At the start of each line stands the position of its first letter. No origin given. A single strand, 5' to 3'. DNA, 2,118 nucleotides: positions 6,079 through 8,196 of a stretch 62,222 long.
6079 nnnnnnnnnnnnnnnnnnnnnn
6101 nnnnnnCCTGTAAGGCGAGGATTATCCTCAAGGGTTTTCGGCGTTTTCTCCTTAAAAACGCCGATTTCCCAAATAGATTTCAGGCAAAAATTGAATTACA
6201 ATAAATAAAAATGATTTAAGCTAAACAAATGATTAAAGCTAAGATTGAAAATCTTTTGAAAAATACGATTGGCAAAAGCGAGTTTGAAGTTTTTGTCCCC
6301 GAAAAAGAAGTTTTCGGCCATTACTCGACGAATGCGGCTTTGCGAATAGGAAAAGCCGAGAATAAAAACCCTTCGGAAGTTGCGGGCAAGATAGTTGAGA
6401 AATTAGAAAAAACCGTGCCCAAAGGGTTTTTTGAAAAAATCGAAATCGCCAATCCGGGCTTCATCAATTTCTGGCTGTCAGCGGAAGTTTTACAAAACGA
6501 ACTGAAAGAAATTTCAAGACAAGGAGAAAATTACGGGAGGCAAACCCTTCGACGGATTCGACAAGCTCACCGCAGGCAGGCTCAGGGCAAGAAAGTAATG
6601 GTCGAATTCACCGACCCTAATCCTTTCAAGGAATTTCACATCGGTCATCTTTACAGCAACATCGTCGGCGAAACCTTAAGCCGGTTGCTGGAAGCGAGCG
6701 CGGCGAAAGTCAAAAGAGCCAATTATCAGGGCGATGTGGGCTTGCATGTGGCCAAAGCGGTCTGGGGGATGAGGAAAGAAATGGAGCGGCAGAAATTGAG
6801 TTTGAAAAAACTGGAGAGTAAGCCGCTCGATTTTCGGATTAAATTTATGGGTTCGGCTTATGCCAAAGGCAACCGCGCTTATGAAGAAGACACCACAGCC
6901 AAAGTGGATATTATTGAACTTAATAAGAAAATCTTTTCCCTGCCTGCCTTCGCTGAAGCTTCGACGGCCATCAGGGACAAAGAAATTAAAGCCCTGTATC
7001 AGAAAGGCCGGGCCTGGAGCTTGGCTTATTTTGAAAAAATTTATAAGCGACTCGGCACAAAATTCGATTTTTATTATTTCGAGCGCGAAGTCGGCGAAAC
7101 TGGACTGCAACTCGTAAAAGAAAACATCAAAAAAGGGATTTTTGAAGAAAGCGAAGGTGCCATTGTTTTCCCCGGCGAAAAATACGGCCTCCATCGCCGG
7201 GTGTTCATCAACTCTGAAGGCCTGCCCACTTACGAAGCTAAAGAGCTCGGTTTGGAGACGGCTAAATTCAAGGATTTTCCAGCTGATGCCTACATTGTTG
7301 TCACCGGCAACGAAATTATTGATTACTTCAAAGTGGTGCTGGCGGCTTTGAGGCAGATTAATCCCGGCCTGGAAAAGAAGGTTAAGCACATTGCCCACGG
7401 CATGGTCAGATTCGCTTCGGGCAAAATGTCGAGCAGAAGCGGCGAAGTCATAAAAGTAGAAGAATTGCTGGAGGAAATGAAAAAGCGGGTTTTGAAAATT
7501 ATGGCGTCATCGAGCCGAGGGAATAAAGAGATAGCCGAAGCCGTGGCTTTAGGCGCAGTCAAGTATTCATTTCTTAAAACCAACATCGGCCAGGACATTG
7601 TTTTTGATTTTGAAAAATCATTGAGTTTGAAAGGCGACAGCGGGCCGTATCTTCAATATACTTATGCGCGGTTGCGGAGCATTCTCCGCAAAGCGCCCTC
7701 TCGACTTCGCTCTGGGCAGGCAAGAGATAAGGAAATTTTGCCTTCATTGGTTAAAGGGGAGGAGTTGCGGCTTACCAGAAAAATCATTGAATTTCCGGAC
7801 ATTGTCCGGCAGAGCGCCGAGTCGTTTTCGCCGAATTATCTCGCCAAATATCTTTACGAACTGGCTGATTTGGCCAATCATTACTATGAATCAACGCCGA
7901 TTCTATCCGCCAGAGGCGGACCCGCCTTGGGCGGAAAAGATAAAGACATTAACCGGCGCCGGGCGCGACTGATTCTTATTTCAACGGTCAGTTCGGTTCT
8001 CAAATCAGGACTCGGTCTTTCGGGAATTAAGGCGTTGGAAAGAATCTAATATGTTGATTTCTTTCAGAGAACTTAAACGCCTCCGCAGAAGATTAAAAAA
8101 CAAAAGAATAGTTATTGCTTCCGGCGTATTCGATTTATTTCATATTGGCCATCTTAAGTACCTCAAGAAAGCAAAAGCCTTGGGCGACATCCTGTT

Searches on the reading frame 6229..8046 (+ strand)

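Call 68: search_protein_families(library=pfam, proteins=[window:6229-8046:+], max_evalue=0.00001)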
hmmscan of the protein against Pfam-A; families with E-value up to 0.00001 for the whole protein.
window:6229-8046:+ (606 aa): 3 families
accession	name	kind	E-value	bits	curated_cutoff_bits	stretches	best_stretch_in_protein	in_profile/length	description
PF00750.26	tRNA-synt_1d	-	1.1e-33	117.1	23.3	1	111-461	10-349/349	tRNA synthetases class I (R), catalytic domain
PF05746.21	DALR_1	-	1.7e-25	89.8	22.3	1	475-606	1-117/117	DALR anticodon binding domain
PF03485.21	Arg_tRNA_synt_N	-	5e-17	62.7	21.5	1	2-82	3-84/85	Arginyl tRNA synthetase N terminal domain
